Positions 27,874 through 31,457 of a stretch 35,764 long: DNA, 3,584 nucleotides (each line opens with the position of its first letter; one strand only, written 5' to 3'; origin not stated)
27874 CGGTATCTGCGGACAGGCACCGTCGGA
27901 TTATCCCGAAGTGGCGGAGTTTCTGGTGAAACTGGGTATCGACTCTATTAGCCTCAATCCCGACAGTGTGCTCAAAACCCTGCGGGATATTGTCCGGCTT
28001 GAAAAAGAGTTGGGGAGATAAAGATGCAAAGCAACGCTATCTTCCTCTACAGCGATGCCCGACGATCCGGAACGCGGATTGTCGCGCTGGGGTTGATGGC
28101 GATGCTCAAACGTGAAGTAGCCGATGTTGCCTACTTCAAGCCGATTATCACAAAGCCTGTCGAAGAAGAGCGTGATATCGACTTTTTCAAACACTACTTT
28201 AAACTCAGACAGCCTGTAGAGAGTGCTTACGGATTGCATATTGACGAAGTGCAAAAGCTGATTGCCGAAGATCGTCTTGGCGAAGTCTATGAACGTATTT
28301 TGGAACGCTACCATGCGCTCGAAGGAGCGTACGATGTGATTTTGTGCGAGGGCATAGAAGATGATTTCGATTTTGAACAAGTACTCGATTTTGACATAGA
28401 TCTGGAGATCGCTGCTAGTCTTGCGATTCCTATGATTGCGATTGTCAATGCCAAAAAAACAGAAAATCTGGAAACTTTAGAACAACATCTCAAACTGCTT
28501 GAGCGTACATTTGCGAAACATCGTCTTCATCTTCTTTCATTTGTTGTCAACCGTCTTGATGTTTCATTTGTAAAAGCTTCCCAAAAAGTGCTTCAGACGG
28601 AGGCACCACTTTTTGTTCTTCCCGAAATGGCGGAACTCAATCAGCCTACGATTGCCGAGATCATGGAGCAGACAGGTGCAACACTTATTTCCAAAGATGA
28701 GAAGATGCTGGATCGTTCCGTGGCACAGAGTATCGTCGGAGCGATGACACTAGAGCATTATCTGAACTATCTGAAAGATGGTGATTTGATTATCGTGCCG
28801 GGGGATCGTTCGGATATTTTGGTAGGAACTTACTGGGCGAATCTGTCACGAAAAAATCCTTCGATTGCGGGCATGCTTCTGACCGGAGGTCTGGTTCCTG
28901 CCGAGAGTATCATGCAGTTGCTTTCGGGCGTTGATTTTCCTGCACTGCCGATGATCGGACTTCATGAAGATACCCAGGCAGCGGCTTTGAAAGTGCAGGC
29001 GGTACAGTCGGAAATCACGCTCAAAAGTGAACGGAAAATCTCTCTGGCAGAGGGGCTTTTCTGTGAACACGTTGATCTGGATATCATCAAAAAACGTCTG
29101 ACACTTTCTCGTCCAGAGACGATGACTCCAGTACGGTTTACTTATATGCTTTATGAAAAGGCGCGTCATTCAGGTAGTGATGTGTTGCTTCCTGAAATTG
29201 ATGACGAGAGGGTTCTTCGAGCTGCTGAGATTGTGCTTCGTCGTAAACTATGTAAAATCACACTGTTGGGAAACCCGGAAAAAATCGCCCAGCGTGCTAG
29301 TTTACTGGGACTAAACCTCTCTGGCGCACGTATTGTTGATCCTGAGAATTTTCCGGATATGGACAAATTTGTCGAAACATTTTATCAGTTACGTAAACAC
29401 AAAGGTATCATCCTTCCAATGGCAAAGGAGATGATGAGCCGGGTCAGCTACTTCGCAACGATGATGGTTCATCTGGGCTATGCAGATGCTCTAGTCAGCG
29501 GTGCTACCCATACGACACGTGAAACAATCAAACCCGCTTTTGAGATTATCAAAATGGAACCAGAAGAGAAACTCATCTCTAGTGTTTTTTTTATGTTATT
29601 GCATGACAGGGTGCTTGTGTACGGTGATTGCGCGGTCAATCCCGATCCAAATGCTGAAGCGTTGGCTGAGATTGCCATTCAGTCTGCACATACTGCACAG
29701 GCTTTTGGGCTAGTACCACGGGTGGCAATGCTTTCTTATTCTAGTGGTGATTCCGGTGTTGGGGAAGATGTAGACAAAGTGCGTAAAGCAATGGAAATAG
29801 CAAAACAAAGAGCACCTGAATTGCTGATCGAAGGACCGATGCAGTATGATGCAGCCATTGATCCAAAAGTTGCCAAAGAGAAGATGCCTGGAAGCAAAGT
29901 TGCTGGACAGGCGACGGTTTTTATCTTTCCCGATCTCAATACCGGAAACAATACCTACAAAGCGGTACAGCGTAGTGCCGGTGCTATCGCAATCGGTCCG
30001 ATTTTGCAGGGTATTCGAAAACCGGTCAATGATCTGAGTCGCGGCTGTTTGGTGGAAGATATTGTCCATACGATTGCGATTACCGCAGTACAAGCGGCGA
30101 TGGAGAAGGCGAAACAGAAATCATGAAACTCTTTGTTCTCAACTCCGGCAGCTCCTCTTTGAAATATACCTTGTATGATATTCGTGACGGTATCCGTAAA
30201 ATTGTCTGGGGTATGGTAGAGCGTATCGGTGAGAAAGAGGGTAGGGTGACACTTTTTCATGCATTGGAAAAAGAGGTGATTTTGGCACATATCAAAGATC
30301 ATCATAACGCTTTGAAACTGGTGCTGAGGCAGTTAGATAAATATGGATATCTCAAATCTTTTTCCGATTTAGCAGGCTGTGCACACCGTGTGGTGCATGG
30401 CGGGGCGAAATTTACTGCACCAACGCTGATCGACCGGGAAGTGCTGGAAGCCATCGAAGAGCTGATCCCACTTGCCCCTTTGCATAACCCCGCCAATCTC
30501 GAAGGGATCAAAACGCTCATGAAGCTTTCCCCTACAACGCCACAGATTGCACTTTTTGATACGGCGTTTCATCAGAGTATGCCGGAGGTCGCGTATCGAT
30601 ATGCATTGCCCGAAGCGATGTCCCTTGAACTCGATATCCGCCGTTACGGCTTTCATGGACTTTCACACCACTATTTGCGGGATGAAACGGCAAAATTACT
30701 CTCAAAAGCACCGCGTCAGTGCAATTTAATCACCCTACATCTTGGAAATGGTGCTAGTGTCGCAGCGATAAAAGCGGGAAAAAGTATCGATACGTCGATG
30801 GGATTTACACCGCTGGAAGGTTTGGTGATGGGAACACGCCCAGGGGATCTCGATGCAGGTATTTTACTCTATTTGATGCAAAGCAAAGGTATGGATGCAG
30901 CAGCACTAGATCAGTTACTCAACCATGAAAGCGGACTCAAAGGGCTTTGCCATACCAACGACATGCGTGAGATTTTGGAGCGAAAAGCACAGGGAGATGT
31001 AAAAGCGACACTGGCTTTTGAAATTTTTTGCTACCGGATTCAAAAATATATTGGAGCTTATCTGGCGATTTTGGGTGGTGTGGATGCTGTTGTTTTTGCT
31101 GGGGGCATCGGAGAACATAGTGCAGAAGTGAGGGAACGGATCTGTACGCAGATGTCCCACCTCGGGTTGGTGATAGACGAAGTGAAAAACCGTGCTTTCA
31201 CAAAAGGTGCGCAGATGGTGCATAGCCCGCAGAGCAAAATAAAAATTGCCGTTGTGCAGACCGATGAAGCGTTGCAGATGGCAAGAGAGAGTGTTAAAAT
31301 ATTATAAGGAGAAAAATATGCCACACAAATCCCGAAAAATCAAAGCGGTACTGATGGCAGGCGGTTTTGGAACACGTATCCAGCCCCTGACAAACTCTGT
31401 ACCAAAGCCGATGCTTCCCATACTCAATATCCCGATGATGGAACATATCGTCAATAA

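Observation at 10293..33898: Six copies of a 16-bp palindrome TGTTA-N6-TAACA at a fixed class-II distance from -10 boxes: candidate undescribed Crp/Fnr-type stress and carbon regulon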

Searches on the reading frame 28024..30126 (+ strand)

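Call 7: search_protein_families(library=pfam, proteins=[window:28024-30126:+])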
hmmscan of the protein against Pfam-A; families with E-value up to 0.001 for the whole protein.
window:28024-30126:+ (700 aa): 3 families
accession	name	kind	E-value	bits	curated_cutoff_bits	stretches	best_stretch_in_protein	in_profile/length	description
PF01515.24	PTA_PTB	-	1.2e-126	422.8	24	1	372-688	2-319/319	Phosphate acetyl/butaryl transferase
PF07085.17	DRTGG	-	1.7e-22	79.6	25.2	1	212-325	1-103/105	DRTGG domain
PF13500.12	AAA_26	-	7.8e-14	52.4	27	1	6-184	3-171/198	AAA domain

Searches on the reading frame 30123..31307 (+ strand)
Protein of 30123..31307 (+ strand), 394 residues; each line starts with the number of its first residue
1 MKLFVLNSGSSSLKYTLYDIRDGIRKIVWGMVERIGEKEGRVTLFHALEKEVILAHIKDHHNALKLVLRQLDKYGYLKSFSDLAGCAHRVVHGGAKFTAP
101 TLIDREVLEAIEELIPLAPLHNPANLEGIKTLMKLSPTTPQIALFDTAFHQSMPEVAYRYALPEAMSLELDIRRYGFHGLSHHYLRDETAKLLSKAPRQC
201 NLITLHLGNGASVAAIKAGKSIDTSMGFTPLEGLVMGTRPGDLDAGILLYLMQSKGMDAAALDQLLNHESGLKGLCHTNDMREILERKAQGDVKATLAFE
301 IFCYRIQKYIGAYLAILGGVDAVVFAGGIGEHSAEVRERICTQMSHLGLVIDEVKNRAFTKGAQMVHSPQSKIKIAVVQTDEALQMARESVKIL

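Call 7: search_protein_families(library=pfam, proteins=[window:30123-31307:+])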
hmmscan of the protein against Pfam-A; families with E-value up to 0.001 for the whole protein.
window:30123-31307:+ (394 aa): 1 family
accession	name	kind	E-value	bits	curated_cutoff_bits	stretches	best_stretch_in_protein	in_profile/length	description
PF00871.23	Acetate_kinase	-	3.7e-139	464.2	22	1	3-387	2-391/392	Acetokinase family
